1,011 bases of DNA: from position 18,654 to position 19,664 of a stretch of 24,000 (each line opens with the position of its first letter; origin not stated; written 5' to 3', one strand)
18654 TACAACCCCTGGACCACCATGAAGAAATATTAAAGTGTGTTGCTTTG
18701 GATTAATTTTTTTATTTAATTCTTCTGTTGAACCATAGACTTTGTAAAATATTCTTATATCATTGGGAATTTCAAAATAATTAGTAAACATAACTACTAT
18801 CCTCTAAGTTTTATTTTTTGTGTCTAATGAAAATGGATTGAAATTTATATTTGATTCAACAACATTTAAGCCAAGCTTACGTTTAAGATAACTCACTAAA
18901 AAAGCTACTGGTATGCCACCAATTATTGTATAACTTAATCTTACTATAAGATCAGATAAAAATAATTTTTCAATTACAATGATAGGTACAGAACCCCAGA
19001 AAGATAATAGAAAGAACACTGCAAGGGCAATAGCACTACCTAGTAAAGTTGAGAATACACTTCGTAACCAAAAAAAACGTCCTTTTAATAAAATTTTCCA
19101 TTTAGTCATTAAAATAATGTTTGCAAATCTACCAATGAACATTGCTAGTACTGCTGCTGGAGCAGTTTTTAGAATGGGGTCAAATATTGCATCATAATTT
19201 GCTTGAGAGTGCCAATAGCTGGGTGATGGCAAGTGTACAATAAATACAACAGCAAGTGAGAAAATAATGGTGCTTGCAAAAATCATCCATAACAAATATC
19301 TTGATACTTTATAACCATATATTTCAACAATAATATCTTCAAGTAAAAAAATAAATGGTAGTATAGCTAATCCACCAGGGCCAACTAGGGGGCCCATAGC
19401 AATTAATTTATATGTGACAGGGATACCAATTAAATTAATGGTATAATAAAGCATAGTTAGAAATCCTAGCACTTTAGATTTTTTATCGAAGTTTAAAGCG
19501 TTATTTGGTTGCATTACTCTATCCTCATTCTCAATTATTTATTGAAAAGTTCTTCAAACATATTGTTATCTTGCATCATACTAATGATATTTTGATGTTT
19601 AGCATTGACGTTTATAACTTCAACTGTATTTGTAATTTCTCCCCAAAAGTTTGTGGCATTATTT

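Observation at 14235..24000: AT-rich hybrid NRPS-PKS biosynthetic gene cluster, only partly in view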

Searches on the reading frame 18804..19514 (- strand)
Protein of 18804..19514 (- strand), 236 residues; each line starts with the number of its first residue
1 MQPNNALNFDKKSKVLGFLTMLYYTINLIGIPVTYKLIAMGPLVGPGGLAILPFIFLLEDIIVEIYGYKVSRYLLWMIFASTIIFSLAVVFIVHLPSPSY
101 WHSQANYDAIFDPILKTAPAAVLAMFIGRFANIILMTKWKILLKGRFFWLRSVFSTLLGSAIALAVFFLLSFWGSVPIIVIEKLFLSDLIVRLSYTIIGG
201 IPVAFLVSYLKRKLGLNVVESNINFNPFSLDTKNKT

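Call 7: search_protein_families(library=pfam, proteins=[window:18804-19514:-], max_evalue=0.01)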
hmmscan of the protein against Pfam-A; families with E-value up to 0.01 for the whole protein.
window:18804-19514:- (236 aa): 2 families
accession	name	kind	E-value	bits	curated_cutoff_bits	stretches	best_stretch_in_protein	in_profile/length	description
PF02592.20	Vut_1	-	1.6e-28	100.5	27.2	1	46-206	1-151/152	Putative vitamin uptake transporter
PF23696.1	YneP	-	0.0036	17.5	27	1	200-230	7-37/40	YneP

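Call 11: find_encoding_contigs(protein=window:18804-19514:-, flank=10000, max_places=6)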
Protein window:18804-19514:- (236 aa): no gene with exactly this product is on record in the collection.

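Call 24: search_protein_families(library=ncbifam, proteins=[window:18804-19514:-], max_evalue=0.001)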
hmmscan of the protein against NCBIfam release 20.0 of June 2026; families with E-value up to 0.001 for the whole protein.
window:18804-19514:- (236 aa): 2 families
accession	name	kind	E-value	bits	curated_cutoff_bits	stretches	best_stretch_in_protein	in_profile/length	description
TIGR00697.1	TIGR00697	equivalog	4e-24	85.5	50.95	1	35-211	22-199/201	queuosine precursor transporter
NF008406.0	PRK11212.1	equivalog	1.1e-08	34.9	252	1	51-214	48-209/221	7-cyano-7-deazaguanine/7-aminomethyl-7-deazaguanine transporter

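Call 63: find_homologous_proteins(query=window:18804-19514:-, max_evalue=1e-10)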
Query window:18804-19514:- (236 aa): 21 proteins with E <= 1e-10 among 1237 candidates.
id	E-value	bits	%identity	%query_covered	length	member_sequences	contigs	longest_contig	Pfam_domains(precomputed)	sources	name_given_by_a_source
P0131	1.8e-145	501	100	100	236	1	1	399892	PF02592.21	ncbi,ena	-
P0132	2.3e-136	471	94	100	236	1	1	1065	PF02592.21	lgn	-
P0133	2.6e-105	370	69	100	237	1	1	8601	PF02592.21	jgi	jgi:uncharacterized integral membrane protein (TIGR00697 family)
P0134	3.4e-104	366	69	100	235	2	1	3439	PF02592.21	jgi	-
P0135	1.5e-103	364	69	99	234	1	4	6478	PF02592.21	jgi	jgi:uncharacterized integral membrane protein (TIGR00697 family)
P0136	4.5e-103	362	68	99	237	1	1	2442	PF02592.21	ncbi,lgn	-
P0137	1.4e-102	361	71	99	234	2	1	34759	PF02592.21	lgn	-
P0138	7.3e-101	355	69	100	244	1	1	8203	PF02592.21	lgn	-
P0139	4.7e-100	353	66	100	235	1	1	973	PF02592.21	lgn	-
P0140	3.3e-96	340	74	86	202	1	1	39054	PF02592.21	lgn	-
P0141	5.3e-93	329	63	99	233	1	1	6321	PF02592.21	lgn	-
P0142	4.4e-92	326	65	98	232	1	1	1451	PF02592.21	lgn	-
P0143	1.3e-84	302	61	97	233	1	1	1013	PF02592.21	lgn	-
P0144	4.4e-71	258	52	96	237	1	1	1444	PF02592.21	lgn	-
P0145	1.7e-67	246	52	94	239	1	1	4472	PF02592.21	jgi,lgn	-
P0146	2.4e-43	167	40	94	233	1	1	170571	PF02592.21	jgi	jgi:uncharacterized integral membrane protein (TIGR00697 family)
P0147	3.0e-39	154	38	83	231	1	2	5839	PF02592.21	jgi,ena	-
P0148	5.2e-36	143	33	96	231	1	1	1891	PF02592.21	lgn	-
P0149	1.5e-24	106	31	94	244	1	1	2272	PF02592.21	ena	-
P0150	1.2e-21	96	32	84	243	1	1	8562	PF02592.21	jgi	jgi:hypothetical protein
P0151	4.2e-21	94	31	94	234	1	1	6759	PF02592.21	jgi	jgi:hypothetical protein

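Call 64: find_encoding_contigs(protein=P0146, flank=10000, max_places=2)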
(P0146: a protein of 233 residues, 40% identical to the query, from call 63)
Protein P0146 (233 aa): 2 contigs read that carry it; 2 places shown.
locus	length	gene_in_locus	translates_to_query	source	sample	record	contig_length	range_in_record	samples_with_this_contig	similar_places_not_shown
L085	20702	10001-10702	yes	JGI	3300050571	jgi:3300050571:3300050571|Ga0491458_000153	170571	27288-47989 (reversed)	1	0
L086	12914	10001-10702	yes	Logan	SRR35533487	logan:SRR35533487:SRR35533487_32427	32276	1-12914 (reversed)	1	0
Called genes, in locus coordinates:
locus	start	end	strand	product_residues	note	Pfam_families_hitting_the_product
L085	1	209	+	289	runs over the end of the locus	PF00106:adh_short, PF08659:KR, PF13561:adh_short_C2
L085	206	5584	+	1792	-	PF00668:Condensation, PF00501:AMP-binding, PF00550:PP-binding, PF00109:ketoacyl-synt, PF02801:Ketoacyl-synt_C, PF16197:KAsynt_C_assoc, PF00550:PP-binding, PF00975:Thioesterase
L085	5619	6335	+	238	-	PF02592:Vut_1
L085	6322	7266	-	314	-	-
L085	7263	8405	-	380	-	PF01494:FAD_binding_3, PF08491:SE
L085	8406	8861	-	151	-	PF00903:Glyoxalase (weak)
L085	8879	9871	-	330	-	PF02558:ApbA, PF08546:ApbA_C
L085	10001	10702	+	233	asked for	PF02592:Vut_1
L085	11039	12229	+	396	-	PF07690:MFS_1, PF00083:Sugar_tr, PF05977:MFS_3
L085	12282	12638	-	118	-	PF02962:CHMI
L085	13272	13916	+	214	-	PF19570:DUF6088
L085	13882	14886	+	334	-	PF08843:AbiEii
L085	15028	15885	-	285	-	PF00561:Abhydrolase_1, PF12146:Hydrolase_4, PF12697:Abhydrolase_6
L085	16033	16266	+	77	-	-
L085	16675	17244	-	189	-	PF01066:CDP-OH_P_transf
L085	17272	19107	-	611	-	PF01541:GIY-YIG, PF27096:UvrC_M, PF02151:UVR (weak), PF22920:UvrC_RNaseH, PF08459:UvrC_RNaseH_dom, PF12826:HHH_2 (weak), PF14520:HHH_5 (weak)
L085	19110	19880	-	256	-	PF02348:CTP_transf_3, PF12804:NTP_transf_3 (weak)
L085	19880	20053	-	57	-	PF03966:Trm112p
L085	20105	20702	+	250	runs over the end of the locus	-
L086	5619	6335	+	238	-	PF02592:Vut_1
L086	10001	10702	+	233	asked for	PF02592:Vut_1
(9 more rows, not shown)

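Call 65: find_encoding_contigs(protein=P0133, flank=10000, max_places=2)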
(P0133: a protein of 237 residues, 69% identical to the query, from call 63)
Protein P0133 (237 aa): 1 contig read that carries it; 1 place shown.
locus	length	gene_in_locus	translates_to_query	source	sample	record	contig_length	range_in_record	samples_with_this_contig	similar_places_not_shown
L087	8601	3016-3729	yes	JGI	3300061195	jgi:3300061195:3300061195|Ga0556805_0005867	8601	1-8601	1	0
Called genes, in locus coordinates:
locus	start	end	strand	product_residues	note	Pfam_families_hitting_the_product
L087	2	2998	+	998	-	?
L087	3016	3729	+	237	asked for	PF02592:Vut_1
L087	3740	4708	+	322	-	PF12146:Hydrolase_4 (weak), PF00561:Abhydrolase_1, PF12697:Abhydrolase_6 (weak)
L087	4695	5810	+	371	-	PF13489:Methyltransf_23, PF08242:Methyltransf_12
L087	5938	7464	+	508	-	-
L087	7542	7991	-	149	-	-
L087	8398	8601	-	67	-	?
